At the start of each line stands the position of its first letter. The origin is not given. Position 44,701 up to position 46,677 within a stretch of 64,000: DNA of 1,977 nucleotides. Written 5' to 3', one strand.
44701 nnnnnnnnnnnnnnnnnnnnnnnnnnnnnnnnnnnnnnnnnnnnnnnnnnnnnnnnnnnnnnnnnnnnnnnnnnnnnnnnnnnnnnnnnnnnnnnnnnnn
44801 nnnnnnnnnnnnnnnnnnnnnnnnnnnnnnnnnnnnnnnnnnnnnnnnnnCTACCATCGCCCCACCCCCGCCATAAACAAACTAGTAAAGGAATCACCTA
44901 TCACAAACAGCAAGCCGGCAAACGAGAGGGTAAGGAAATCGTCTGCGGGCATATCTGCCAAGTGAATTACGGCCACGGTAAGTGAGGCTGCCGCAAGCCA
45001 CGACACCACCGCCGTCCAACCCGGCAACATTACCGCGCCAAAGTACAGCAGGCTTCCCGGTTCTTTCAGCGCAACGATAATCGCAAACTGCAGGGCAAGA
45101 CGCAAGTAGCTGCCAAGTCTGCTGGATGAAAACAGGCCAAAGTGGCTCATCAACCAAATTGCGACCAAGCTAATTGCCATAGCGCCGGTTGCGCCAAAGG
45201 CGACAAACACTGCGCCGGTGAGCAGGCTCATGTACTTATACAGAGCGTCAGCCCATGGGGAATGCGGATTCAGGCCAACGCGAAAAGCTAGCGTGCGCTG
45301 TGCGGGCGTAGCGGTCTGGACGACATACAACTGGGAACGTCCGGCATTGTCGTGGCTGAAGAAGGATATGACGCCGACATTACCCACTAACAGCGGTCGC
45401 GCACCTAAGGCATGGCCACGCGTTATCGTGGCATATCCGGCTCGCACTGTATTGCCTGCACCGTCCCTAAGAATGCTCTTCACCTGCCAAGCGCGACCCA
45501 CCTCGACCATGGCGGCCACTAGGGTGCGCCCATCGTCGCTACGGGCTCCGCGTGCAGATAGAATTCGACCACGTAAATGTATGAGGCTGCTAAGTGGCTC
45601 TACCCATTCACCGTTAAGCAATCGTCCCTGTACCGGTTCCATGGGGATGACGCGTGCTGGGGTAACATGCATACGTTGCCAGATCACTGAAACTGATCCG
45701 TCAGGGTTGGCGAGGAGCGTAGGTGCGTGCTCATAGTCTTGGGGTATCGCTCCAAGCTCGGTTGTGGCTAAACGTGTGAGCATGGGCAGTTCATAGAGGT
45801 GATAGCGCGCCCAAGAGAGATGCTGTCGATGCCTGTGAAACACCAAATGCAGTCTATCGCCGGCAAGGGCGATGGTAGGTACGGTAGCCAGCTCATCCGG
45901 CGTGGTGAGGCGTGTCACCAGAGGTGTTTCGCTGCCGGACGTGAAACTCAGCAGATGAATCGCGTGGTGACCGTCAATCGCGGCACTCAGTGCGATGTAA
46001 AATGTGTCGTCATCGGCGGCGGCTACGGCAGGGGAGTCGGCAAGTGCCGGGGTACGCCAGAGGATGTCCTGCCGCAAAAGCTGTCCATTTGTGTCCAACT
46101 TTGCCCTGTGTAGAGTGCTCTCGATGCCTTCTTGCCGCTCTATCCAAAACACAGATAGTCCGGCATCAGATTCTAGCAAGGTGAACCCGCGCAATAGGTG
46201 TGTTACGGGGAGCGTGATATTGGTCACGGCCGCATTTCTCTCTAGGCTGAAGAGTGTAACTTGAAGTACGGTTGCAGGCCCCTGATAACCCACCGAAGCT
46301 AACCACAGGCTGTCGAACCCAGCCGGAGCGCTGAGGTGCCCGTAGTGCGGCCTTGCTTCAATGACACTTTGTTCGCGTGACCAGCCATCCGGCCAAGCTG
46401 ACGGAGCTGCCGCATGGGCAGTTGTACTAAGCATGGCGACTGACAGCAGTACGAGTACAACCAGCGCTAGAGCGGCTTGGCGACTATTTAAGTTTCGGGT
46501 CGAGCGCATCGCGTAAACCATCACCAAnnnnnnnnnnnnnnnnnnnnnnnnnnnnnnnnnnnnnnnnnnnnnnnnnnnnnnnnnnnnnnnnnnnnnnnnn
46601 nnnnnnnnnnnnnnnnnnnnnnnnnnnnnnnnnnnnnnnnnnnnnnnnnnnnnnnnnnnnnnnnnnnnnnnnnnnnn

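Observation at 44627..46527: Two uncharacterised membrane proteins translationally coupled inside the opp operon between oppC and oppD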

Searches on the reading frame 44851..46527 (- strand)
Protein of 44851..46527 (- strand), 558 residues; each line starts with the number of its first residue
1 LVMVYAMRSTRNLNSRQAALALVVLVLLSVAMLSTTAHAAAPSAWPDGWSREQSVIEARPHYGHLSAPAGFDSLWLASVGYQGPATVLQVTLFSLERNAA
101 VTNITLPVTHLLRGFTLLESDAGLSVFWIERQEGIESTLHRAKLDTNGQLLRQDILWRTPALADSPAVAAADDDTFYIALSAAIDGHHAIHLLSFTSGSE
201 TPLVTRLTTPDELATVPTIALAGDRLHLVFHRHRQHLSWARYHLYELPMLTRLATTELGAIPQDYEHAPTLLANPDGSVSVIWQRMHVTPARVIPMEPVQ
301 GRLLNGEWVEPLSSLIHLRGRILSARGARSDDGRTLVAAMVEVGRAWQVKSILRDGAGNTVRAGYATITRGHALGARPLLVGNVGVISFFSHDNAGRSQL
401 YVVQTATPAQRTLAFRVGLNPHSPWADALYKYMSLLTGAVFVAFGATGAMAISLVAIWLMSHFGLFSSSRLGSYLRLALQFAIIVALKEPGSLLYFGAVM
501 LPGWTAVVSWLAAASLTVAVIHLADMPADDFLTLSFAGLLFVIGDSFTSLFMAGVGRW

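Call 3: search_protein_families(library=pfam, proteins=[window:44851-46527:-], max_evalue=1)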
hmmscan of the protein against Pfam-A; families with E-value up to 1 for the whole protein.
window:44851-46527:- (558 aa): 0 families

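Call 4: search_protein_families(library=ncbifam, proteins=[window:44851-46527:-], max_evalue=1)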
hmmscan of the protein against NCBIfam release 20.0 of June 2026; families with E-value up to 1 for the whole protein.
window:44851-46527:- (558 aa): 0 families

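Call 6: find_homologous_proteins(query=window:44851-46509:-, max_evalue=0.001)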
Query window:44851-46509:- (552 aa): 14 proteins with E <= 0.001 among 8000 candidates.
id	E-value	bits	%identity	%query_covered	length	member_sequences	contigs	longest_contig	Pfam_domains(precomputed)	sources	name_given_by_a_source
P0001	0.0e+0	1216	100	100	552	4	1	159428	-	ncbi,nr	ncbi:MAG: hypothetical protein KGZ66_06845 [Selenomonadales bacterium]|nr:hypothetical protein [Sele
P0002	7.5e-270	915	74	100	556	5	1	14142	-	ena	-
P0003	3.2e-257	873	73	94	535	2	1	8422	-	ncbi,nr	ncbi:MAG: hypothetical protein DDT37_01333 [Firmicutes bacterium]|nr:hypothetical protein [candidate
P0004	7.1e-249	845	70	94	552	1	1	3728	-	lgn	-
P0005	1.3e-246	838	71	95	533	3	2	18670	-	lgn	-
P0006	1.3e-243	828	69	95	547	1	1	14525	-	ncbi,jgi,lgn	-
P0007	1.5e-240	818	67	100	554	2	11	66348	-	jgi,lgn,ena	-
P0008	7.7e-235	799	66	98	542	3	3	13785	-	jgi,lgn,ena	-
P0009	1.0e-234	799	65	100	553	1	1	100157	-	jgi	jgi:hypothetical protein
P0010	1.7e-227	775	63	100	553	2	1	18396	-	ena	-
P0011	5.5e-207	707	57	100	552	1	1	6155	-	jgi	-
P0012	1.0e-172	594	69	70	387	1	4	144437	-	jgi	jgi:hypothetical protein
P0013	1.2e-166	574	52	93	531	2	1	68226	-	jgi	jgi:hypothetical protein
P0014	4.7e-153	529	77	55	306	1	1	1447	-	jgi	-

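Call 8: find_encoding_contigs(protein=P0013, flank=8000, max_places=3)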
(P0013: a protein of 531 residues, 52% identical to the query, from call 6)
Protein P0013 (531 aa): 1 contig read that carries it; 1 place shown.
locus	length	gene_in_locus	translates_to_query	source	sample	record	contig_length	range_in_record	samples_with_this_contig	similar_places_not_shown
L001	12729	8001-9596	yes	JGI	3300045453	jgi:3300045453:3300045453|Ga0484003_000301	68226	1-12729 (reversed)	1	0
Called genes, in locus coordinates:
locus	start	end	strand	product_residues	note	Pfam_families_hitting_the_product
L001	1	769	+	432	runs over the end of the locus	PF05598:DUF772 (weak), PF01609:DDE_Tnp_1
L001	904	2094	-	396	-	-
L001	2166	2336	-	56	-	-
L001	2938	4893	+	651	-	PF07833:Cu_amine_oxidN1, PF00496:SBP_bac_5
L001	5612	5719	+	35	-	-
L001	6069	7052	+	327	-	PF19300:BPD_transp_1_N, PF00528:BPD_transp_1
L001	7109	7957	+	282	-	PF12911:OppC_N, PF00528:BPD_transp_1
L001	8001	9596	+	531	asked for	-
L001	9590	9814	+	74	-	-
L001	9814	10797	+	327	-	PF00005:ABC_tran, PF13304:AAA_21 (weak), PF08352:oligo_HPY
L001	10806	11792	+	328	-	PF00005:ABC_tran, PF08352:oligo_HPY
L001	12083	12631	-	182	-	PF00665:rve, PF13683:rve_3, PF13333:rve_2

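Call 9: find_encoding_contigs(protein=P0009, flank=8000, max_places=3)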
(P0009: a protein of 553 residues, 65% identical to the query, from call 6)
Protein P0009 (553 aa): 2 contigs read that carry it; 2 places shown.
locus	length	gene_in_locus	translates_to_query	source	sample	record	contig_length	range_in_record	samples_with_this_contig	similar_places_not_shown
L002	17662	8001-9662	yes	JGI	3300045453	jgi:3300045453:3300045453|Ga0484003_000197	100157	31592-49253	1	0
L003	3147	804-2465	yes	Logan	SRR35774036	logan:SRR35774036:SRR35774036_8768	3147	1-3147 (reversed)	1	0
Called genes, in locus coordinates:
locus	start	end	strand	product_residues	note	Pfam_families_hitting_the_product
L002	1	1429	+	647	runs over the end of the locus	PF07833:Cu_amine_oxidN1, PF00496:SBP_bac_5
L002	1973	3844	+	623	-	PF07833:Cu_amine_oxidN1, PF00496:SBP_bac_5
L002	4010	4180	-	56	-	-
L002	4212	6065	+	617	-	PF07833:Cu_amine_oxidN1, PF00496:SBP_bac_5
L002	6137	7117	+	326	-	PF19300:BPD_transp_1_N, PF00528:BPD_transp_1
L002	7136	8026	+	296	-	PF12911:OppC_N, PF00528:BPD_transp_1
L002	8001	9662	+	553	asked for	-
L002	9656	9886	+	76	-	-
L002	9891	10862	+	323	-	PF00005:ABC_tran, PF08352:oligo_HPY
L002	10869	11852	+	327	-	PF00005:ABC_tran, PF08352:oligo_HPY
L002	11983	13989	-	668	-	PF22745:Nlig-Ia, PF01653:DNA_ligase_aden, PF03120:OB_DNA_ligase, PF03119:DNA_ligase_ZBD, PF14520:HHH_5 (faint), PF12826:HHH_2, PF00533:BRCT, PF12738:PTCB-BRCT (weak)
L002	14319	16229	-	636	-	PF00580:UvrD-helicase, PF01443:Viral_helicase1 (faint), PF13245:AAA_19, PF13361:UvrD_C, PF13538:UvrD_C_2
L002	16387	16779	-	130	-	PF00072:Response_reg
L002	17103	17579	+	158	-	PF01957:NfeD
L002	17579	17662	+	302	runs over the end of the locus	PF01145:Band_7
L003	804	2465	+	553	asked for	-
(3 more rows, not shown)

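Call 14: search_solved_structures(query=A1, max_evalue=10)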
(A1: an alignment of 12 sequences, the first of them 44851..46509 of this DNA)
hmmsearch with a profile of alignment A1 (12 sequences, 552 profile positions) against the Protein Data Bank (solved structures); distinct sequences matched with E-value up to 10: 0.

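Call 24: predict_structure(alignment_id=A1)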
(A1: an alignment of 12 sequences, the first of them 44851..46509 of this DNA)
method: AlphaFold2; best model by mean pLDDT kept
length: 552 residues; sequences in the alignment: 12
mean_pLDDT: 76.9   pTM: 0.66
mean pLDDT of the five models: 76.9, 73.7, 73.5, 71.1, 65.5
residues with pLDDT >= 90: 170; 70-90: 244; 50-70: 62; < 50: 76
segments of 3 or more residues with pLDDT < 50: 1-7, 25-40, 402-438, 484-493, 548-552
pLDDT, mean of each block of 10 residues (from residue 1): 45 61 44 34 78 91 92 91 94 91 93 93 90 95 93 91 89 88 89 81 72 92 83 89 91 79 88 89 77 90 87 76 88 83 84 73 76 89 88 86 41 40 42 45 72 77 76 78 48 53 76 80 75 75 56 31
secondary structure, 60 per line:
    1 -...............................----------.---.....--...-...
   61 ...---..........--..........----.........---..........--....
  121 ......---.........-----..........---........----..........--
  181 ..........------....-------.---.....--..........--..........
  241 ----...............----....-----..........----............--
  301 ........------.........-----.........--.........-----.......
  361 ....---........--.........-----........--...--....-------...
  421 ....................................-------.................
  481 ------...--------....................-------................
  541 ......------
elements in order: H2-32 E47-51 E58-63 E67-76 E79-88 E93-101 E105-114 E117-126 E130-138 E144-153 E157-164 E169-178 E181-190 E197-200 E212-216 E219-228 E231-240 E245-256 E264-267 E273-282 E287-298 E301-308 E315-323 E329-337 E340-348 E354-364 E368-375 E378-386 E392-399 H407-410 H418-456 H464-480 H498-517 H525-546

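Call 31: find_encoding_contigs(protein=P0011, flank=6000, max_places=2)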
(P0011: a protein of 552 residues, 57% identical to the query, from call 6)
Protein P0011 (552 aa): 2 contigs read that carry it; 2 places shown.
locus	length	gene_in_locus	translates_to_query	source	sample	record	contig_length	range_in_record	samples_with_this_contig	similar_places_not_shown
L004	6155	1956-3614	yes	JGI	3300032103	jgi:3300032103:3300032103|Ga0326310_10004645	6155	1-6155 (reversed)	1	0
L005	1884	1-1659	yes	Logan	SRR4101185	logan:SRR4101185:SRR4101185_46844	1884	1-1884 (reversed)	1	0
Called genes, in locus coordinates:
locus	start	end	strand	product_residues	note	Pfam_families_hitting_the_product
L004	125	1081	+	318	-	PF19300:BPD_transp_1_N, PF00528:BPD_transp_1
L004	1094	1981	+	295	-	PF12911:OppC_N, PF00528:BPD_transp_1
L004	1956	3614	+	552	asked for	-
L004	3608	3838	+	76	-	-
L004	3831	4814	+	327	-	PF00005:ABC_tran, PF08352:oligo_HPY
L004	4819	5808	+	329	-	PF00005:ABC_tran, PF08352:oligo_HPY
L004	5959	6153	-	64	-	?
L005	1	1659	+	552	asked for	?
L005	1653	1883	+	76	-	?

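Call 32: find_encoding_contigs(protein=P0007, flank=8000, max_places=2)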
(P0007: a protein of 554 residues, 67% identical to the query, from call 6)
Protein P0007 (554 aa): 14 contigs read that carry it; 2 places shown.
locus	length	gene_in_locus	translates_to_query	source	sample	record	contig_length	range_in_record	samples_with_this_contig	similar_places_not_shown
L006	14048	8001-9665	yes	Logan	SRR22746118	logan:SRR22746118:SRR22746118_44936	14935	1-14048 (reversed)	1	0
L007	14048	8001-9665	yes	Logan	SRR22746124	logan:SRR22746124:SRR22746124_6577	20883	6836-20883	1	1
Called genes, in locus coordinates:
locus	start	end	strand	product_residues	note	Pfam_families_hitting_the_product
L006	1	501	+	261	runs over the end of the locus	PF01012:ETF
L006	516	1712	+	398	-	PF00037:Fer4 (weak), PF12797:Fer4_2 (faint), PF12800:Fer4_4 (faint), PF12838:Fer4_7, PF13187:Fer4_9, PF14697:Fer4_21 (weak), PF01012:ETF, PF00766:ETF_alpha, +6 more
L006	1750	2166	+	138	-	PF01575:MaoC_dehydratas, PF13452:FAS1_DH_region (weak)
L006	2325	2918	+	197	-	PF00882:Zn_dep_PLPC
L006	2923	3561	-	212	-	PF02660:G3P_acyltransf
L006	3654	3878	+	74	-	-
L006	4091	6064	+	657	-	PF07833:Cu_amine_oxidN1, PF00496:SBP_bac_5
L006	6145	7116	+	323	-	PF19300:BPD_transp_1_N, PF00528:BPD_transp_1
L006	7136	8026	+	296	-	PF12911:OppC_N, PF00528:BPD_transp_1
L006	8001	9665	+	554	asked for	-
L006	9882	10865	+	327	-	PF00005:ABC_tran, PF13304:AAA_21 (faint), PF08352:oligo_HPY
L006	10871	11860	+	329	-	PF00005:ABC_tran, PF08352:oligo_HPY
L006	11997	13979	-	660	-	PF22745:Nlig-Ia, PF01653:DNA_ligase_aden, PF03120:OB_DNA_ligase, PF03119:DNA_ligase_ZBD, PF12826:HHH_2, PF14520:HHH_5 (weak), PF00633:HHH (weak), PF00533:BRCT, +1 more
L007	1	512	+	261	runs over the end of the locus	PF01012:ETF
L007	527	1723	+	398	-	PF00037:Fer4 (weak), PF12797:Fer4_2 (faint), PF12800:Fer4_4 (faint), PF12838:Fer4_7, PF13187:Fer4_9, PF14697:Fer4_21 (weak), PF01012:ETF, PF00766:ETF_alpha, +6 more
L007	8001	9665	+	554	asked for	-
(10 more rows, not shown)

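Call 33: find_encoding_contigs(protein=P0006, flank=8000, max_places=2)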
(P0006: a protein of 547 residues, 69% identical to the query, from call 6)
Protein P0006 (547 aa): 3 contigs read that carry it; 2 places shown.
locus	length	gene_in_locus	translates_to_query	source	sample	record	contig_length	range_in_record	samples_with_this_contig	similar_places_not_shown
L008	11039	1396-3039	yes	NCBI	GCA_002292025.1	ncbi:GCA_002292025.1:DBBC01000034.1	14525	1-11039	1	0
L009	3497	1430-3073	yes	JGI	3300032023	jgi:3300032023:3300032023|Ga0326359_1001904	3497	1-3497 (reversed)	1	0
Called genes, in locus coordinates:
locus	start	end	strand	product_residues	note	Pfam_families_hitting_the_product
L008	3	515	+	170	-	?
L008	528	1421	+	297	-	PF12911:OppC_N, PF00528:BPD_transp_1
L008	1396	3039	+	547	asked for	-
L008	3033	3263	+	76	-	-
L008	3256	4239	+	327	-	PF00005:ABC_tran, PF08352:oligo_HPY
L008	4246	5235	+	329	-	PF00005:ABC_tran, PF08352:oligo_HPY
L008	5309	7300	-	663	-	PF22745:Nlig-Ia, PF01653:DNA_ligase_aden, PF03120:OB_DNA_ligase, PF03119:DNA_ligase_ZBD, PF00633:HHH (faint), PF14520:HHH_5 (faint), PF12826:HHH_2, PF00533:BRCT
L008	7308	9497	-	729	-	PF00580:UvrD-helicase, PF13245:AAA_19, PF13604:AAA_30 (faint), PF01443:Viral_helicase1 (faint), PF13361:UvrD_C, PF13538:UvrD_C_2, PF21196:PcrA_UvrD_tudor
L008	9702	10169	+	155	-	PF01957:NfeD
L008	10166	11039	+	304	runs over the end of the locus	PF01145:Band_7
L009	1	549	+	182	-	?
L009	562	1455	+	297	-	PF12911:OppC_N, PF00528:BPD_transp_1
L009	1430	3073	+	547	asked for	-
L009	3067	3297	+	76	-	-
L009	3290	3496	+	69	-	?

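Call 36: find_related_loci(query=A1, collection=genome_contigs, flank=6000)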
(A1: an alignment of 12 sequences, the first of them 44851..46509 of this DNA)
Query A1 (552 aa) in genome_contigs; peptide patterns used: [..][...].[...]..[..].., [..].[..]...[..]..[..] (x = any residue, [..] = any of these).
45 stretches matched a pattern; 4 encode a relative of the query (tblastn E <= 1e-3); 4 distinct loci.
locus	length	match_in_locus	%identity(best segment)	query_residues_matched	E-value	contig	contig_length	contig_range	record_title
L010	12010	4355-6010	74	1-552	0e+0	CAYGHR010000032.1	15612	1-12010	MAG TPA_asm: uncultured Peptococcaceae bacterium isolate ERP113451_co2_181 genome assembly, contig: NODE_2569_length_156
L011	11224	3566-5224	74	1-552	0e+0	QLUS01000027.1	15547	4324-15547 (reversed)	MAG: Bacillota bacterium isolate HKB212 DDT20_27, whole genome shotgun sequence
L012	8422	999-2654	72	1-552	0e+0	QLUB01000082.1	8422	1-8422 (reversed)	MAG: candidate division NPL-UPA2 bacterium isolate GPS119 DDT37_82, whole genome shotgun sequence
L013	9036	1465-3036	69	29-552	0e+0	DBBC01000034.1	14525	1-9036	MAG TPA_asm: Firmicutes bacterium UBA994 UBA994_contig_3836, whole genome shotgun sequence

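Call 38: search_protein_representatives(alignment_id=A1)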
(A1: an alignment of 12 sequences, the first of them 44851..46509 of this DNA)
Query: 12 sequences, 552 profile positions. Proteins with E-value up to 0.001 (for the whole library): 161; up to 1e-10: 35; up to 1e-30: 15. The best 150 are listed.
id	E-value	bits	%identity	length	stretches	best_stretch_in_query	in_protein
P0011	1.1e-281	951.6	-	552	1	1-552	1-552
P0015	5.6e-157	540.0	-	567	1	1-552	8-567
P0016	8.7e-144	496.4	-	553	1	1-552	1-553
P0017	6.0e-133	460.7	-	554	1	2-552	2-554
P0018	4.4e-107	375.3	-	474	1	82-552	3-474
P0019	3.1e-105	369.2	-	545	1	1-552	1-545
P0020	2.1e-66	241.0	-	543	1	18-552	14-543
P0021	1.1e-64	235.3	-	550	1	11-552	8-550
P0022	6.7e-61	222.8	-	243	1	68-306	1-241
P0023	1.4e-58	215.2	-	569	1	13-552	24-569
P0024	3.3e-55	204.1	-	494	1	57-552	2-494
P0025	8.4e-53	196.1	-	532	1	15-550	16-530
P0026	1.7e-38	148.9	-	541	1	22-552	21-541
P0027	5.9e-36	140.5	-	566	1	18-548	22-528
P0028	2.2e-31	125.4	-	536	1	19-548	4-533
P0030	6.8e-29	117.2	-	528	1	21-552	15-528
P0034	6.8e-20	87.5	-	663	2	264-551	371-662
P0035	2.1e-18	82.6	-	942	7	154-278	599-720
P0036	2.1e-17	79.2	-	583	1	12-545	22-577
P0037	1.7e-16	76.3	-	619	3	389-545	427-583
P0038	7.8e-15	70.8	-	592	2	350-551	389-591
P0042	1.2e-13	66.9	-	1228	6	153-279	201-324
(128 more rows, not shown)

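Call 40: search_protein_families(library=pfam, proteins=[P0020, P0023, P0026, P0028, P0034, P0035, P0037, P0038, P0042, P0036], max_evalue=0.01)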
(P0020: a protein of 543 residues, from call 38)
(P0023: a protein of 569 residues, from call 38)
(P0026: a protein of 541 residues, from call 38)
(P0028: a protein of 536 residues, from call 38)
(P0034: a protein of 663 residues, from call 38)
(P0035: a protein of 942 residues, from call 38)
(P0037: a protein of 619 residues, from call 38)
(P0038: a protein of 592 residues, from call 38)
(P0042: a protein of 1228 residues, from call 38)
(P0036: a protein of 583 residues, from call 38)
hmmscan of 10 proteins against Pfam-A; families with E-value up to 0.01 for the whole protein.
P0020 (543 aa): 0 families

P0023 (569 aa): 0 families

P0026 (541 aa): 0 families

P0028 (536 aa): 0 families

P0034 (663 aa): 0 families

P0035 (942 aa): 4 families
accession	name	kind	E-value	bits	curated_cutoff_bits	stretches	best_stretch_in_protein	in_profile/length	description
PF15892.11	BNR_4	-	1.3e-23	84.1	27.3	1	287-367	80-169/272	BNR repeat-containing family member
PF06739.17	SBBP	-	6.4e-13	48.9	20.5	0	748-767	9-28/38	Beta-propeller repeat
PF13860.13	FlgD_ig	-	4e-07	30.4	27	1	875-929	21-75/79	FlgD Ig-like domain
PF18962.6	Por_Secre_tail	-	1.9e-06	28.5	27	1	860-940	3-75/75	Secretion system C-terminal sorting domain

P0037 (619 aa): 0 families

P0038 (592 aa): 0 families

P0042 (1228 aa): 8 families
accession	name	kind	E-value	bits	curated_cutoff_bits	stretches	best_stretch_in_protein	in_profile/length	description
PF15892.11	BNR_4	-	4.8e-18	65.9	27.3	2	804-956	15-168/272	BNR repeat-containing family member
PF13860.13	FlgD_ig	-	6.2e-09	36.2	27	1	1150-1215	7-75/79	FlgD Ig-like domain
PF01833.30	TIG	-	2.1e-05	24.9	20.9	0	396-473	2-73/84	IPT/TIG domain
PF24327.1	DUF7497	-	4.3e-05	23.8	27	0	432-484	42-94/100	Domain of unknown function (DUF7497)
PF13585.12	CHU_C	-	0.00015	22.3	27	1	1160-1219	24-77/86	CHU_C Type IX secretion signal domain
PF06739.17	SBBP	-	0.00017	21.9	20.5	0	831-854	6-29/38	Beta-propeller repeat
PF18962.6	Por_Secre_tail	-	0.00031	21.4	27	1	1146-1226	3-75/75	Secretion system C-terminal sorting domain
PF18417.6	LodA_C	-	0.0027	17.9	25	0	589-620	45-77/149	L-lysine epsilon oxidase C-terminal domain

P0036 (583 aa): 0 families

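Call 41: find_encoding_contigs(protein=P0020, flank=7000, max_places=2)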
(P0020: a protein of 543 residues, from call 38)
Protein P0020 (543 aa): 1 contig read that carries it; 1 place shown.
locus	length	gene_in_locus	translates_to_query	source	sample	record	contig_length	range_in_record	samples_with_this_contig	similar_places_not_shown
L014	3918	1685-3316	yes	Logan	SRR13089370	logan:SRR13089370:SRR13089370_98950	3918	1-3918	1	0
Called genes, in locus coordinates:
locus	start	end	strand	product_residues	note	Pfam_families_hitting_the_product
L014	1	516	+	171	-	?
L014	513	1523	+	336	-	PF00005:ABC_tran, PF08352:oligo_HPY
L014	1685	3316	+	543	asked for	-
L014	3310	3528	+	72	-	-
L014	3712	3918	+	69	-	?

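Call 43: find_encoding_contigs(protein=P0026, flank=8000, max_places=2)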
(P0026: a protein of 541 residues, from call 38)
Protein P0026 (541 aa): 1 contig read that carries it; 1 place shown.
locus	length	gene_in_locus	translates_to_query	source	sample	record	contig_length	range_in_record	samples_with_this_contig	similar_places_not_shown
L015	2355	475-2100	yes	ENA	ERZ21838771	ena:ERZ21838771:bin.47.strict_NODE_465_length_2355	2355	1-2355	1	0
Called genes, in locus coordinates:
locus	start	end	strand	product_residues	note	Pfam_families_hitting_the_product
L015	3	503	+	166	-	?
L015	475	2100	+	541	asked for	-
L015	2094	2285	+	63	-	-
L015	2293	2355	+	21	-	?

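Call 44: find_encoding_contigs(protein=P0036, flank=8000, max_places=2)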
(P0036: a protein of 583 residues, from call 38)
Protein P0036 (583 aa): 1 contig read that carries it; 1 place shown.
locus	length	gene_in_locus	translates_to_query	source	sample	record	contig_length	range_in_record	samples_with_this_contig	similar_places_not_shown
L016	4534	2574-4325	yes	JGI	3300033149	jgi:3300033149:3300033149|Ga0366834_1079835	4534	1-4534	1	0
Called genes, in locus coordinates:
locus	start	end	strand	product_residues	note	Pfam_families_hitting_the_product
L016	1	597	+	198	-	?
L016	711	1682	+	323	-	PF19300:BPD_transp_1_N, PF00528:BPD_transp_1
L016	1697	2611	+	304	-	PF12911:OppC_N, PF00528:BPD_transp_1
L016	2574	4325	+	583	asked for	-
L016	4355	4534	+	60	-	?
